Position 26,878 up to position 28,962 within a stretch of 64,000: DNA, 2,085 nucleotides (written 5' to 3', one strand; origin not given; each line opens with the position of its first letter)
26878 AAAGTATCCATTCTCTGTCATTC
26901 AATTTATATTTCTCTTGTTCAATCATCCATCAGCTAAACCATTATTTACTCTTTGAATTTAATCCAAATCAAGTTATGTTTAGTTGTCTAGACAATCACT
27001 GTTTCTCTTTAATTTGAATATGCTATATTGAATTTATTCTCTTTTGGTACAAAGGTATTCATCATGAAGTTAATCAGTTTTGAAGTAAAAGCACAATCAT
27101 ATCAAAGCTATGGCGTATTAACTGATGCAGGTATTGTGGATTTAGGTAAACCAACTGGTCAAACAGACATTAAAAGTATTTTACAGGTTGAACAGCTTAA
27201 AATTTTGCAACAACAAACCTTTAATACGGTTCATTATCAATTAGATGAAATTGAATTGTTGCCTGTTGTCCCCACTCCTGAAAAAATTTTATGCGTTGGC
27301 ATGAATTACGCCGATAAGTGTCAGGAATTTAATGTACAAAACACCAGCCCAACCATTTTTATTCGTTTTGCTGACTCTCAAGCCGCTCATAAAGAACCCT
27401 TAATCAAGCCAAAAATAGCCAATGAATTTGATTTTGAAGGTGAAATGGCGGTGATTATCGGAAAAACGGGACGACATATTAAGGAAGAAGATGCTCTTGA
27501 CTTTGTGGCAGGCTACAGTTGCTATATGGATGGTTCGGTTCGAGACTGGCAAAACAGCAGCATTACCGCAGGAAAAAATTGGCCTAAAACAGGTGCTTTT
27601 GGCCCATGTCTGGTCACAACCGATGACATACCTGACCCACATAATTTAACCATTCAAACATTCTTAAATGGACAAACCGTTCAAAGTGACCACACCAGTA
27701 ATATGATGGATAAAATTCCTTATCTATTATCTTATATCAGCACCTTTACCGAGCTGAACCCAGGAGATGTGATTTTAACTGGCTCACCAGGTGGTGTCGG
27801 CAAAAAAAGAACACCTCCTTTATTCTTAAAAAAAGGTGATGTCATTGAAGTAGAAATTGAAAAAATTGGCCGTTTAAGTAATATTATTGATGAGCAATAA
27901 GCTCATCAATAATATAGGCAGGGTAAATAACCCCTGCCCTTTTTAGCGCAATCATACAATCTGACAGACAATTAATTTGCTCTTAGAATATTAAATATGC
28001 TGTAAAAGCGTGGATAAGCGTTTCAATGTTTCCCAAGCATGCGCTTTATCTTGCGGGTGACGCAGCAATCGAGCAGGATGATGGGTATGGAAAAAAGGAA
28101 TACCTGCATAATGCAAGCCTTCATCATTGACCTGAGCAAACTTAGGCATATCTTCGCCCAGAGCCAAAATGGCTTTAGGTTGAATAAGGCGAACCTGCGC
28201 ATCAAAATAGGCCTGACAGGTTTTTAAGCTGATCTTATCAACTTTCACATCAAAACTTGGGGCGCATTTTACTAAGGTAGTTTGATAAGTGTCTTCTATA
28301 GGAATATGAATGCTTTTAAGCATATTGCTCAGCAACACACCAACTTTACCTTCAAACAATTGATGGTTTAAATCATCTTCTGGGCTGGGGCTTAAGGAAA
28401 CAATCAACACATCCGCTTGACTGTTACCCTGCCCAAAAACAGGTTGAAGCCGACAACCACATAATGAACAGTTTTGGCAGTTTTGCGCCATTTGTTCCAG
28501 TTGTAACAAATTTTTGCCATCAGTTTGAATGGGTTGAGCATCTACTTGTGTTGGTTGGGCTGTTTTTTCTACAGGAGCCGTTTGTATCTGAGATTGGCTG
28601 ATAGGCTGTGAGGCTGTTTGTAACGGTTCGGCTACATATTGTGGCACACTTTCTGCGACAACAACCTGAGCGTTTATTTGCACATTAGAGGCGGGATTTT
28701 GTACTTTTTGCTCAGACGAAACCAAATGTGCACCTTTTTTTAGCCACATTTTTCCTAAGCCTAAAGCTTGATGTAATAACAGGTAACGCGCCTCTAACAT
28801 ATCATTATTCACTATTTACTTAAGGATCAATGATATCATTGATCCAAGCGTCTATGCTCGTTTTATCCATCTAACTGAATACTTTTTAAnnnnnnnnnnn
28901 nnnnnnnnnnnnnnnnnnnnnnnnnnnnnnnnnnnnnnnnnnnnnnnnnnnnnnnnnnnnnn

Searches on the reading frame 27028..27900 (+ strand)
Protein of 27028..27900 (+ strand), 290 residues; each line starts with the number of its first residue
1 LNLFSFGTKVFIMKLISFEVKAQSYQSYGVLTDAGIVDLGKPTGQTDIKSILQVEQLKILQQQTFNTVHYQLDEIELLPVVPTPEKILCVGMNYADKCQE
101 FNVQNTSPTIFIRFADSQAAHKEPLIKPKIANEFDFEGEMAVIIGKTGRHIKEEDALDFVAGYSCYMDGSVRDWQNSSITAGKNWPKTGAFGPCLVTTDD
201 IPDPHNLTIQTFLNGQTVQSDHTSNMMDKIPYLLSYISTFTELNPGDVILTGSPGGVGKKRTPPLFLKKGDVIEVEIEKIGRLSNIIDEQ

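Call 93: search_protein_families(library=pfam, proteins=[window:27028-27900:+], max_evalue=0.001)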
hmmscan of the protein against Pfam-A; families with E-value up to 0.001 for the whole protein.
window:27028-27900:+ (290 aa): 1 family
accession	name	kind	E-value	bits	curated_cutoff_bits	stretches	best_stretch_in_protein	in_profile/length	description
PF01557.24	FAA_hydrolase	-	5.8e-57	193.2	23.9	1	86-285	1-211/214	Fumarylacetoacetate (FAA) hydrolase C-terminal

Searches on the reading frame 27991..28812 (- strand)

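Call 93: search_protein_families(library=pfam, proteins=[window:27991-28812:-], max_evalue=0.001)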
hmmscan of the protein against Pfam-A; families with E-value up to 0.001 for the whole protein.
window:27991-28812:- (273 aa): 1 family
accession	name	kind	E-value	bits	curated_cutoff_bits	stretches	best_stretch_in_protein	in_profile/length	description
PF03167.25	UDG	-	7e-21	75.2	24.3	1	126-264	1-141/141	Uracil DNA glycosylase superfamily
